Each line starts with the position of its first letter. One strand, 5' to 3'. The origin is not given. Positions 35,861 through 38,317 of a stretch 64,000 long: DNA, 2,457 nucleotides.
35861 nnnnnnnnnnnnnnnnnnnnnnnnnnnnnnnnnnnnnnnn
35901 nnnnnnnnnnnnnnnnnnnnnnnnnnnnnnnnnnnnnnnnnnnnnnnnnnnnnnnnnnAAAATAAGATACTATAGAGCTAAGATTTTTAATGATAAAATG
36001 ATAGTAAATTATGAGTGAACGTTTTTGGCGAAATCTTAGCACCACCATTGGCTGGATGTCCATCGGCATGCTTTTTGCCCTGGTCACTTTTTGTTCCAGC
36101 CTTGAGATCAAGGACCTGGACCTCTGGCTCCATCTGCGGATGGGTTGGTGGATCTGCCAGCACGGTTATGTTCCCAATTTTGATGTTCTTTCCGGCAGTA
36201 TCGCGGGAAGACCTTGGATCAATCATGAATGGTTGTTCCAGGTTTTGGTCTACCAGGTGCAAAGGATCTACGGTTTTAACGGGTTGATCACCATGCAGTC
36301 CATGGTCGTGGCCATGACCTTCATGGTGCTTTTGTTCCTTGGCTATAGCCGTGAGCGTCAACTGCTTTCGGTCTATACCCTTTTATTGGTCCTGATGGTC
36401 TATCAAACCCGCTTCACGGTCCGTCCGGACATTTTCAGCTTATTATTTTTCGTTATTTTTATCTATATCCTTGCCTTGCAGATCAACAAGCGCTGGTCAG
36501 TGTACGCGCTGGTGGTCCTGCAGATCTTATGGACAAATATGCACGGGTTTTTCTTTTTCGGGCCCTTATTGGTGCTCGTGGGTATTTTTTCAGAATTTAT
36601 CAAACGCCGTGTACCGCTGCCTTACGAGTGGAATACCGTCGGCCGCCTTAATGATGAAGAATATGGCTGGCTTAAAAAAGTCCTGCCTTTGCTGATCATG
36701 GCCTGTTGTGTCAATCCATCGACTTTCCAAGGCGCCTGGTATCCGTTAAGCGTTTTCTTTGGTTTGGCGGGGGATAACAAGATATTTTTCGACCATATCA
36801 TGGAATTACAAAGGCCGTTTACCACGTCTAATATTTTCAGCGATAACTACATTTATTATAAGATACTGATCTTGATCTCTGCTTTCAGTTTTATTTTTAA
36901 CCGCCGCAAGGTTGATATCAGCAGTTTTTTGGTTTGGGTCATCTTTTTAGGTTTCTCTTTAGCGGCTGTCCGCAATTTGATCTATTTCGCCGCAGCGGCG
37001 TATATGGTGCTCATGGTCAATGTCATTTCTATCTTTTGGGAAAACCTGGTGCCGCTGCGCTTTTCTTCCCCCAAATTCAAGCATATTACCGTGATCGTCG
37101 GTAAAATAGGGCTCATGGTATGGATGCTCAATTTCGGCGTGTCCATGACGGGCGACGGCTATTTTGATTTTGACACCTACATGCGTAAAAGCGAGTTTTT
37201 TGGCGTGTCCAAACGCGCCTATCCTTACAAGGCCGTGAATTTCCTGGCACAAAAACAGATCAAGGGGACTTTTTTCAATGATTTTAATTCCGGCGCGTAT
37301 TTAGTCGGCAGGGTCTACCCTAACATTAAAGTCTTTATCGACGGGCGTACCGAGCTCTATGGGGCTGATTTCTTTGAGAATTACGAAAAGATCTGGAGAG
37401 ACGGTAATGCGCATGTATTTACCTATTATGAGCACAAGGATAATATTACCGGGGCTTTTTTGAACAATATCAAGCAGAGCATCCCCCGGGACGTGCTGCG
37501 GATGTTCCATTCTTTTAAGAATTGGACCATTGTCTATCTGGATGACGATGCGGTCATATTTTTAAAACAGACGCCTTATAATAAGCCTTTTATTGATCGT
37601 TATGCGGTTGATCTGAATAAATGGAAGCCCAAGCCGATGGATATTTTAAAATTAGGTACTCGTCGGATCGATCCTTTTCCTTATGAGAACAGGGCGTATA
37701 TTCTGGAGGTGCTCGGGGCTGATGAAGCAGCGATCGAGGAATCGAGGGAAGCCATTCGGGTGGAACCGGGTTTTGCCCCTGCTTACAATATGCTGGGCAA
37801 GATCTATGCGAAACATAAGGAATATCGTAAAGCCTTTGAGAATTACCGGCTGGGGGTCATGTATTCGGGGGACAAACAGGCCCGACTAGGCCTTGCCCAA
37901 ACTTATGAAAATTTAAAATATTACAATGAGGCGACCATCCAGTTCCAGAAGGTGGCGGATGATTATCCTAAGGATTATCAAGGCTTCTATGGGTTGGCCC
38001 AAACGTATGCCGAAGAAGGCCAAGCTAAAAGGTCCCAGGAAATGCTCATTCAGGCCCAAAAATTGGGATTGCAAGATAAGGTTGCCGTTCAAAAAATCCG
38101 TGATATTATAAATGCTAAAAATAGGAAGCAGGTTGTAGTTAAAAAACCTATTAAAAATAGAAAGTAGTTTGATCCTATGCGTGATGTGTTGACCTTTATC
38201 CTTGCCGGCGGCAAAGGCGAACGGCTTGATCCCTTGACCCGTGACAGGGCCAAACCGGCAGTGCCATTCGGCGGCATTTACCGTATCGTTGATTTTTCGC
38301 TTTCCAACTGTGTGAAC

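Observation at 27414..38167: Opp/Dpp-type ABC importer operon with three paralogous, uncharacterised GT-C-like membrane proteins translationally coupled into it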

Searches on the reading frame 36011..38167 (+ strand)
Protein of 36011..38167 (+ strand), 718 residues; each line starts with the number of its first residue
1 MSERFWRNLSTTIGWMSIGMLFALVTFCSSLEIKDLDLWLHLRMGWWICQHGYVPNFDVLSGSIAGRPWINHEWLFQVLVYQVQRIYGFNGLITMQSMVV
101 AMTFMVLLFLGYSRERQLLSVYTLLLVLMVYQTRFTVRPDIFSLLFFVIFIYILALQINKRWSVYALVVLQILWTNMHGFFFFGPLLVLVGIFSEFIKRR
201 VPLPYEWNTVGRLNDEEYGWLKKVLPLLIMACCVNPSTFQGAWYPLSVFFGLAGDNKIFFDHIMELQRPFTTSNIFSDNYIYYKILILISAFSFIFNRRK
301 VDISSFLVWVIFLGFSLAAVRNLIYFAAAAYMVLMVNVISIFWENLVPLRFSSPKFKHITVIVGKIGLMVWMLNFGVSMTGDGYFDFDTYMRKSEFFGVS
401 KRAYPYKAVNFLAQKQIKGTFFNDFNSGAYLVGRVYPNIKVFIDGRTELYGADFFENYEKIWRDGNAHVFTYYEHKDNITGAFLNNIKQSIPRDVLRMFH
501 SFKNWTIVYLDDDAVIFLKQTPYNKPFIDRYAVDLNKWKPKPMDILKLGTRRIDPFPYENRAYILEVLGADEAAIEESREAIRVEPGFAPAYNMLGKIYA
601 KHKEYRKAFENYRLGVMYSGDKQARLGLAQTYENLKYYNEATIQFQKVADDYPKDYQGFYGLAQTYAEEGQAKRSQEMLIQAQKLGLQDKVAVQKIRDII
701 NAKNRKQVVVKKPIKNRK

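Call 3: search_protein_families(library=pfam, proteins=[window:36011-38167:+], max_evalue=1)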
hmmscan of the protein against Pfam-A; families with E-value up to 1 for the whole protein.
window:36011-38167:+ (718 aa): 12 families
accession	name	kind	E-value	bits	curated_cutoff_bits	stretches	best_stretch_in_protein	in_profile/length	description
PF13431.12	TPR_17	-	1.5e-08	34.7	24.4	2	580-608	4-32/34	Tetratricopeptide repeat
PF13181.12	TPR_8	-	5.7e-07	29.6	25.7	1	589-616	1-28/34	Tetratricopeptide repeat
PF13428.12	TPR_14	-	3.8e-05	24.4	23.5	1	624-664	3-43/44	Tetratricopeptide repeat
PF14559.12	TPR_19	-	0.00011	22.8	25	1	638-689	7-58/68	Tetratricopeptide repeat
PF07719.23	TPR_2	-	0.00011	22.5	27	1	589-613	1-25/34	Tetratricopeptide repeat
PF25063.1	ARM_TT21_C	-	0.00082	19.7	35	1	573-639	113-181/209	Tetratricopeptide repeat protein 21 C-terminal ARM domain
PF13414.12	TPR_11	-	0.011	15.8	26.8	1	569-601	8-40/42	TPR repeat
PF00515.34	TPR_1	-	0.062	13.6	27.8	1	589-613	1-25/34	Tetratricopeptide repeat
PF13424.12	TPR_12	-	0.38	11.4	30.1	0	635-682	23-71/77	Tetratricopeptide repeat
PF13432.12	TPR_16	-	0.47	11.4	32.7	0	573-612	15-54/65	Tetratricopeptide repeat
PF25068.1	ARM_TT21_4th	-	0.62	10.8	30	0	595-654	5-64/153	Tetratricopeptide repeat protein 21 forth ARM domain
PF12895.13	ANAPC3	-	0.72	10.6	27.2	0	592-644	26-78/82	Anaphase-promoting complex, cyclosome, subunit 3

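Call 4: search_protein_families(library=ncbifam, proteins=[window:36011-38167:+], max_evalue=1)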
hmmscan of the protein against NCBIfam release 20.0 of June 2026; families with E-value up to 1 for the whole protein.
window:36011-38167:+ (718 aa): 12 families
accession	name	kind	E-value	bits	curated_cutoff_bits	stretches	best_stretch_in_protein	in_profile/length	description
TIGR02917.1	PEP_TPR_lipo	equivalog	3.9e-07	28.3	312.2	1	555-690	465-601/899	XrtA/PEP-CTERM system TPR-repeat protein PrsT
NF040959.1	MamA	equivalog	6.5e-05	22.5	200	2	566-684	82-201/204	magnetosome protein MamA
TIGR02521.1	type_IV_pilW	equivalog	9.6e-05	22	154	1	569-618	45-94/234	type IV pilus biogenesis/stability protein PilW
NF033920.0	C39_PA2778_fam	equivalog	0.00065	19.2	150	1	606-685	173-253/255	PA2778 family cysteine peptidase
TIGR02552.1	LcrH_SycD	equivalog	0.00075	19.2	104.8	1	601-687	30-117/136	SycD/LcrH family type III secretion system chaperone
TIGR03939.1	PGA_TPR_OMP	equivalog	0.0018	16.6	366.65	1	627-691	91-155/800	poly-beta-1,6 N-acetyl-D-glucosamine export porin PgaA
NF008391.2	PRK11189.1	equivalog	0.0031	17.1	250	1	560-613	70-123/297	lipoprotein NlpI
NF052230.1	T9SS_PorE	exception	0.018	13.3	600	1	595-672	63-142/648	PorE family type IX secretion system protein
NF003207.0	PRK04171.2-2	equivalog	0.021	14.1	250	1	642-693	93-144/222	ribosome biogenesis protein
TIGR02795.1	tol_pal_ybgF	equivalog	0.034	14.8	90.1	2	591-655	41-109/119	tol-pal system protein YbgF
NF047558.1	TPR_END_plus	domain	0.041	13.8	32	0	659-691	2-34/56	TPR end-of-group domain-containing protein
NF040561.1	PrimPol_Msp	equivalog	0.044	12.3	200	0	622-704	25-99/515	CRISPR-associated primase-polymerase type A1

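Call 8: search_solved_structures(query=window:36011-38167:+, max_evalue=10)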
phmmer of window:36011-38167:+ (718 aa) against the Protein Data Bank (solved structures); distinct sequences matched with E-value up to 10: 75 (the best 60 are shown).
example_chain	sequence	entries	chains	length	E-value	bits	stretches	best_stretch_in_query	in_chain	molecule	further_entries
9qhb_A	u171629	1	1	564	3.5e-11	45.7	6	574-693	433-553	Engineered tetratricopeptide repeat protein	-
7obi_A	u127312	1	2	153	1.1e-09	40.7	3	568-613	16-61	CTPR-rv4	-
9qhc_A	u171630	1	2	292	4.2e-07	32.2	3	573-671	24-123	Engineered tetratricopeptide repeat protein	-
8bu0_A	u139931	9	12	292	3e-06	29.4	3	572-671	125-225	Consensus tetratricopeptide repeat protein | Crystal structure of an 8-repeat consensus TPR superhelix with Zinc. | Monomer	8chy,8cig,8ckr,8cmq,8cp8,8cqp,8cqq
6eou_A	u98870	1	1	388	5.7e-06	28.4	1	558-598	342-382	UDP-N-acetylglucosamine--peptide N-acetylglucosaminyltransferase 110 kDa subunit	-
1w3b_A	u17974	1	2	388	1.2e-05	27.4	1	558-598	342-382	UDP-N-ACETYLGLUCOSAMINE--PEPTIDE N-ACETYLGLUCOSAMINYLTRANSFERASE 110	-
7yeh_B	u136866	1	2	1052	2e-05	26.6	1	558-646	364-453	UDP-N-acetylglucosamine--peptide N-acetylglucosaminyltransferase 110 kDa subunit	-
7yea_A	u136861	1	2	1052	2e-05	26.6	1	558-646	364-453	UDP-N-acetylglucosamine--peptide N-acetylglucosaminyltransferase 110 kDa subunit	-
7ntf_A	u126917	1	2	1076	2.3e-05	26.5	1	558-646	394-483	Isoform 1 of UDP-N-acetylglucosamine--peptide N-acetylglucosaminyltransferase 110 kDa subu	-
2pl2_A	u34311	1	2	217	4e-05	25.6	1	572-672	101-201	Hypothetical conserved protein TTC0263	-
6vfj_B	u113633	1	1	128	0.00021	23.3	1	594-707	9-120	I53_dn5B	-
9gzg_A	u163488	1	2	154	0.00021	23.2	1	566-703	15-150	Engineered CTPR protein with glutamic acids for conductivity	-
8ur5_A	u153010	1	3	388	0.00068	21.6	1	585-706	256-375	Trimer head HA,Hemagglutinin HA1 chain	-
4ui9_C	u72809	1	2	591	0.00077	21.4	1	573-699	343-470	CELL DIVISION CYCLE PROTEIN 23 HOMOLOG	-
5khu_C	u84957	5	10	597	0.00078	21.4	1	573-699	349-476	Cell division cycle protein 23 homolog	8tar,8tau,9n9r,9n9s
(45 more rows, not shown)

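Call 38: find_related_loci(query=A2, collection=genome_contigs, flank=10000)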
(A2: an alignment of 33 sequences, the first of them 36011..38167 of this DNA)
Query A2 (718 aa) in genome_contigs; peptide patterns used: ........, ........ (x = any residue, [..] = any of these).
207 stretches matched a pattern; 185 encode a relative of the query (tblastn E <= 1e-3); the best 80 are kept; 80 distinct loci.
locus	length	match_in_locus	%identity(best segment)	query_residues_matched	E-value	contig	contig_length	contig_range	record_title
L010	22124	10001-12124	75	1-708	0e+0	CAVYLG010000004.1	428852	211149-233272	MAG: Candidatus Omnitrophota bacterium isolate MFD01476.bin.2.120 genome assembly, contig: contig_28232, whole genome sh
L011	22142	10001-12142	74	1-714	0e+0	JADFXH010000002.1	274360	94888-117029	MAG: Candidatus Omnitrophota bacterium isolate nDJH13bin20 nDJH13_bin20_NODE_2_length_274360_cov_9.186710, whole genome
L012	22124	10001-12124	73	1-708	0e+0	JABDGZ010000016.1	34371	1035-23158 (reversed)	MAG: Candidatus Omnitrophota bacterium isolate BWOrgControl_Nextera71_MAG1 3300021028.a:Ga0206863_1077, whole genome sho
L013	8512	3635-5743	71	1-702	0e+0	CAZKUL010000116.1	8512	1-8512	MAG TPA_asm: uncultured Planctomycetales bacterium isolate binchicken_co241_121 genome assembly, contig: NODE_8824_lengt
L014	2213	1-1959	74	57-708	0e+0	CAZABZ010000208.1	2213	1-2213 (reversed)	MAG TPA_asm: uncultured Planctomycetales bacterium isolate binchicken_co3_599 genome assembly, contig: NODE_178541_lengt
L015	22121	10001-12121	68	1-706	0e+0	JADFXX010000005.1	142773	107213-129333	MAG: Candidatus Omnitrophota bacterium isolate nDJH2bin18 nDJH2_bin18_NODE_5_length_142773_cov_57.201933, whole genome s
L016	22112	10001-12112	65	1-704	0e+0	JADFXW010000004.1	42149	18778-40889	MAG: Candidatus Omnitrophota bacterium isolate nDJH2bin13 nDJH2_bin13_NODE_4_length_42149_cov_3.332231, whole genome sho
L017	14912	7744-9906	73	1-715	0e+0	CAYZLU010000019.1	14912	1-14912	MAG TPA_asm: uncultured Planctomycetales bacterium isolate binchicken_co241_372 genome assembly, contig: NODE_3894_lengt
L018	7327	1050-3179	67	1-709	0e+0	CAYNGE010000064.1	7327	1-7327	MAG TPA_asm: uncultured Planctomycetales bacterium isolate binchicken_co162_605 genome assembly, contig: NODE_26828_leng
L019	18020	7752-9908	69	1-718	0e+0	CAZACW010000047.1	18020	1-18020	MAG TPA_asm: uncultured Planctomycetales bacterium isolate SRP273308_co1_408 genome assembly, contig: NODE_3417_length_1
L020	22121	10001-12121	57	1-707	0e+0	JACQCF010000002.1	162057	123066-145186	MAG: Candidatus Omnitrophota bacterium isolate NC_groundwater_961_Pr1_S-0.2um_46_24 Montesol18-Sp2_coassembly_scaffold_6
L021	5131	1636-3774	55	1-712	0e+0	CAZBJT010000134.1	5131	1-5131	MAG TPA_asm: uncultured Planctomycetales bacterium isolate binchicken_co54_492 genome assembly, contig: NODE_30955_lengt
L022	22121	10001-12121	54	1-706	0e+0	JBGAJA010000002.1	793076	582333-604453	MAG: Candidatus Omnitrophota bacterium isolate MAG_AAO_H125.54 AAOH125-54_opera_contig_17, whole genome shotgun sequence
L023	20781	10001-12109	67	1-703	0e+0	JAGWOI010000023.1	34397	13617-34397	MAG: Candidatus Omnitrophota bacterium isolate REEB252 contig-150_1903, whole genome shotgun sequence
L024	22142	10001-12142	55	1-712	0e+0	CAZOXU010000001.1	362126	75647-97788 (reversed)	MAG TPA_asm: uncultured Planctomycetales bacterium isolate SRP278252_co2_25 genome assembly, contig: NODE_15_length_3621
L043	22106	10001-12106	48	1-700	0e+0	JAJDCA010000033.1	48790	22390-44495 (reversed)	MAG: Candidatus Omnitrophota bacterium isolate OFTM38 OFTM38_32, whole genome shotgun sequence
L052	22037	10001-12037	49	6-681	0e+0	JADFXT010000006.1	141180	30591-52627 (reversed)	MAG: Candidatus Omnitrophota bacterium isolate nDJH15bin6 nDJH15_bin6_NODE_6_length_141180_cov_14.036625, whole genome s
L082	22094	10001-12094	48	1-699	0e+0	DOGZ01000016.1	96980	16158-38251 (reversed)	MAG TPA_asm: Candidatus Omnitrophota bacterium isolate UBA10174 contig_339, whole genome shotgun sequence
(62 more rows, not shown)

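Call 43: predict_structure(alignment_id=A2)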
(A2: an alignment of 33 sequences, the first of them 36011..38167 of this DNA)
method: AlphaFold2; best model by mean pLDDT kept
length: 718 residues; sequences in the alignment: 33
mean_pLDDT: 84.3   pTM: 0.76
mean pLDDT of the five models: 84.3, 84.1, 82.9, 80.4, 78.5
residues with pLDDT >= 90: 328; 70-90: 280; 50-70: 99; < 50: 11
segments of 3 or more residues with pLDDT < 50: 711-718
pLDDT, mean of each block of 10 residues (from residue 1): 86 95 93 78 89 79 57 89 92 93 95 86 94 85 93 89 92 86 88 92 86 88 92 80 61 53 71 77 93 86 90 88 91 82 57 79 93 85 59 63 82 90 75 74 66 79 92 92 86 94 95 94 95 93 80 82 95 96 90 96 96 92 91 94 93 86 90 88 73 80 66 43
secondary structure, 60 per line:
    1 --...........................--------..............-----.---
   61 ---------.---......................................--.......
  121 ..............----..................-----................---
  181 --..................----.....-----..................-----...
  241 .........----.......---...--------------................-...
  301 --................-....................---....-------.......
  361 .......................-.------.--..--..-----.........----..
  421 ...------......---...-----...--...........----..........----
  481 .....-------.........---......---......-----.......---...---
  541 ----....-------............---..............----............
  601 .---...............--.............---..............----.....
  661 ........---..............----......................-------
elements in order (helices of 4 or more, strands of 3 or more residues): H3-29 H38-51 H74-111 H114-134 H139-156 H162-177 H183-200 H205-209 H215-232 H238-249 H254-260 H281-296 H303-318 H320-339 H343-346 H354-383 H406-414 E419-423 H430-435 E439-441 H452-462 H467-476 E481-485 H493-501 E505-510 E514-519 H525-531 H545-548 H556-567 H571-584 H589-601 H605-619 H622-634 H638-651 H656-668 H672-685 H690-711

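Call 48: fold_search(model_id=the predicted structure, library=pdb)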
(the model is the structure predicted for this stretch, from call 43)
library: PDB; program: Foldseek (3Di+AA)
matches with E <= 10: 1342; with E <= 0.001: 61
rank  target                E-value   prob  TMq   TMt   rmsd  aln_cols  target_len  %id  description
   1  7zlh_A                3.0e-06  1.00  0.41  0.44  10.5       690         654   10  Cryo-EM structure of C-mannosyltransferase CeDPY19, in apo state, bound to CMT2-Fab and anti-Fab nanobody (released 2023-01-11)
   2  7zli_A                5.5e-06  1.00  0.42  0.45  10.3       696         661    9  Cryo-EM structure of C-mannosyltransferase CeDPY19, in complex with Dol25-P-Man and bound to CMT2-Fab and anti-Fab nan (released 2023-01-11)
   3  9n9j_I                5.7e-06  1.00  0.42  0.43  12.5       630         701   10  Structure of a GRP94 folding intermediate engaged with a CCDC134- and FKBP11-bound secretory translocon (released 2025-11-19)
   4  7e9s_A                8.1e-06  1.00  0.46  0.39  11.2       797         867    9  Archaeal oligosaccharyltransferase AglB from Archaeoglobus fulgidus in complex with an inhibitory peptide and a dolich (released 2021-09-08)
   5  7zlg_A                8.5e-06  1.00  0.42  0.44  10.7       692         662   10  Cryo-EM structure of C-mannosyltransferase CeDPY19, in complex with acceptor peptide and bound to CMT2-Fab and anti-Fa (released 2023-01-11)
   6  8pn9_A                2.1e-05  1.00  0.44  0.47   8.7       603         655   11  Structure of human oligosaccharyltransferase OST-A complex bound to NGI-1 (released 2024-05-08)
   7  3wak                  3.3e-05  1.00  0.39  0.33  14.1       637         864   10  Crystal structure of the Archaeoglobus fulgidus oligosaccharyltransferase (O29867_ARCFU) in the apo form (released 2013-10-30)
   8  8age_A                3.9e-05  1.00  0.49  0.53  11.7       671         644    9  Structure of yeast oligosaccharylransferase complex with acceptor peptide bound (released 2022-12-07)
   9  8b6l_I                4.0e-05  1.00  0.43  0.45  12.3       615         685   12  Subtomogram average of the human Sec61-TRAP-OSTA-translocon (released 2022-12-07)
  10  8agc_A                5.3e-05  1.00  0.42  0.43  10.7       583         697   11  Structure of yeast oligosaccharylransferase complex with lipid-linked oligosaccharide and non-acceptor peptide bound (released 2022-12-07)
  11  7oci_F                7.0e-05  1.00  0.39  0.43  12.2       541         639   10  Cryo-EM structure of yeast Ost6p containing oligosaccharyltransferase complex (released 2022-02-16)
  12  6ftg_5                7.6e-05  1.00  0.43  0.47  11.9       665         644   12  Subtomogram average of OST-containing ribosome-translocon complexes from canine rough microsomal membranes (released 2018-03-21)
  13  9gzg_A                9.7e-05  1.00  0.20  0.87   1.7       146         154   25  Crystal structure of CTPR4E4 mutant (released 2025-10-15)
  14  8chy                  1.4e-04  1.00  0.18  0.46   3.3       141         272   26  Crystal structure of an 8-repeat consensus TPR superhelix with Zinc. (released 2024-02-21)
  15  7obi_B                1.6e-04  1.00  0.18  0.94   1.3       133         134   25  Consensus tetratricopeptide repeat protein type RV4 (released 2022-02-23)
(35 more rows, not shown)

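Call 53: search_protein_families(library=pfam, proteins=[L019:4565-6277:+, L019:2633-4555:+], max_evalue=0.01)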
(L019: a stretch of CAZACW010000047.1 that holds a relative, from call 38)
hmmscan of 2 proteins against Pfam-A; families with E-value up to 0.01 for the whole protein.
L019:4565-6277:+ (570 aa): 18 families
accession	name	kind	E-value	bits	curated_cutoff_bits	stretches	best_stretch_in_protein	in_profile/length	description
PF00515.34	TPR_1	-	8.9e-43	142.9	27.8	4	414-447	1-34/34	Tetratricopeptide repeat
PF07719.23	TPR_2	-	3.3e-33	111.5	27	3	414-447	1-34/34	Tetratricopeptide repeat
PF13414.12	TPR_11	-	8.9e-28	96.2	26.8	3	423-462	3-42/42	TPR repeat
PF13181.12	TPR_8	-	1.8e-26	90.4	25.7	2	414-447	1-34/34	Tetratricopeptide repeat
PF13431.12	TPR_17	-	5.5e-21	73.5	24.4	1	437-468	2-33/34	Tetratricopeptide repeat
PF13371.12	TPR_9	-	1.2e-19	70.6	35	3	390-446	5-61/73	Tetratricopeptide repeat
PF13432.12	TPR_16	-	2.7e-19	69.7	32.7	3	423-480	6-63/65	Tetratricopeptide repeat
PF13424.12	TPR_12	-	2.8e-15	56.7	30.1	2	414-478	3-75/77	Tetratricopeptide repeat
PF13374.12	TPR_10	-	4.5e-15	55.5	27.5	2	450-476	4-30/42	Tetratricopeptide repeat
PF13428.12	TPR_14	-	7.7e-11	42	23.5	1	419-452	6-39/44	Tetratricopeptide repeat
PF14559.12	TPR_19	-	2.5e-10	40.9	25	1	425-479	2-56/68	Tetratricopeptide repeat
PF13174.12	TPR_6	-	9.2e-09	35.8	26.3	0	420-446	6-32/33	Tetratricopeptide repeat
PF12895.13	ANAPC3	-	0.0017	19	27.2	1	422-471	31-79/82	Anaphase-promoting complex, cyclosome, subunit 3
PF25575.1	TPR_BSK1_C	-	0.0021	18.4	42.2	0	381-479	11-108/118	Serine/threonine-protein kinase BSK1-like, TPR repeats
PF12569.14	NatA_aux_su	-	0.0027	17.1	33.3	0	492-564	203-273/515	N-terminal acetyltransferase A, auxiliary subunit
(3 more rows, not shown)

L019:2633-4555:+ (640 aa): 11 families
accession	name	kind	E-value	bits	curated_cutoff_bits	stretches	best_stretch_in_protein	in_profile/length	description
PF00515.34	TPR_1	-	4e-20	71.2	27.8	3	556-589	1-34/34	Tetratricopeptide repeat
PF07719.23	TPR_2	-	1.2e-16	59.8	27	2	556-588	1-33/34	Tetratricopeptide repeat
PF13414.12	TPR_11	-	1.4e-15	57.1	26.8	2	534-570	6-42/42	TPR repeat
PF13371.12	TPR_9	-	3.5e-12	46.6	35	2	549-592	22-65/73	Tetratricopeptide repeat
PF13431.12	TPR_17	-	1.1e-11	44.5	24.4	2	579-610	2-33/34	Tetratricopeptide repeat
PF13424.12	TPR_12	-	3.4e-10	40.4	30.1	1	527-585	8-74/77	Tetratricopeptide repeat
PF13181.12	TPR_8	-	8.8e-09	35.3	25.7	1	556-588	1-33/34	Tetratricopeptide repeat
PF14559.12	TPR_19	-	7.4e-08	33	25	1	569-609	4-44/68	Tetratricopeptide repeat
PF13432.12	TPR_16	-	1.6e-07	32.1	32.7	1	568-611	9-52/65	Tetratricopeptide repeat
PF13374.12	TPR_10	-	1.7e-05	25.1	27.5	0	556-585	2-31/42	Tetratricopeptide repeat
PF13428.12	TPR_14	-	0.0011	19.8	23.5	0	524-561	3-40/44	Tetratricopeptide repeat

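Call 74: search_protein_families(library=pfam, proteins=[L082:11-973:+, L082:970-1542:+, L082:1539-2114:+, L082:2168-2947:+, L082:3131-7714:+, L043:1647-3125:-, L043:3354-7673:-], max_evalue=0.0001)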
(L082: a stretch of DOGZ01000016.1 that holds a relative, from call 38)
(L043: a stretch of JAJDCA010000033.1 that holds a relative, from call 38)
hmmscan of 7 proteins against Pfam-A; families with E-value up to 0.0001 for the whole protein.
L082:11-973:+ (320 aa): 3 families
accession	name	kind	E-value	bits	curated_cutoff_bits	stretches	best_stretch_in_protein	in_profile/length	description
PF04055.27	Radical_SAM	-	4e-23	82.8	29.5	1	28-199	3-166/166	Radical SAM superfamily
PF18693.7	TRAM_2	-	6.6e-22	77.9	27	1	256-320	2-63/63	TRAM domain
PF01938.26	TRAM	-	1.8e-07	31.3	21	1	253-320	2-61/61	TRAM domain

L082:970-1542:+ (190 aa): 1 family
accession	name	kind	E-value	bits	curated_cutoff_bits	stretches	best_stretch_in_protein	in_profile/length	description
PF01066.26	CDP-OH_P_transf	-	1.3e-38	133.2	22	1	1-162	1-138/152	CDP-alcohol phosphatidyltransferase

L082:1539-2114:+ (191 aa): 1 family
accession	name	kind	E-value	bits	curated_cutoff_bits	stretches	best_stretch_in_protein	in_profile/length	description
PF04608.18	PgpA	-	1.1e-36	126.3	28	1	49-184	2-140/141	Phosphatidylglycerophosphatase A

L082:2168-2947:+ (259 aa): 1 family
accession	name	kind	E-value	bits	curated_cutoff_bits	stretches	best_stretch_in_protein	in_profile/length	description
PF12811.12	BaxI_1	-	6.6e-80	268.5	26.2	1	5-256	1-232/233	Bax inhibitor 1 like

L082:3131-7714:+ (1527 aa): 2 families
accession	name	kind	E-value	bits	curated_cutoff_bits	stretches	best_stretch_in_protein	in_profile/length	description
PF07714.23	PK_Tyr_Ser-Thr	-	5.9e-05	22.9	23.1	0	1182-1303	26-147/258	Protein tyrosine and serine/threonine kinase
PF00069.31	Pkinase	-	6.6e-05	22.9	31.7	0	1179-1303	19-143/263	Protein kinase domain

L043:1647-3125:- (492 aa): 4 families
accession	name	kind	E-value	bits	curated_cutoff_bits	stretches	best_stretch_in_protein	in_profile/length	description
PF01637.24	ATPase_2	-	2.8e-19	70.3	33.2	1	15-224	4-224/225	ATPase domain predominantly from Archaea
PF13173.12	AAA_14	-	2.5e-09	37.6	27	1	32-191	3-127/129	AAA domain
PF13401.12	AAA_22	-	8.3e-08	33.1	27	1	31-158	5-123/130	AAA domain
PF13191.12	AAA_16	-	1.4e-07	32.6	32.6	1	12-137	2-155/167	AAA ATPase domain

L043:3354-7673:- (1439 aa): 0 families
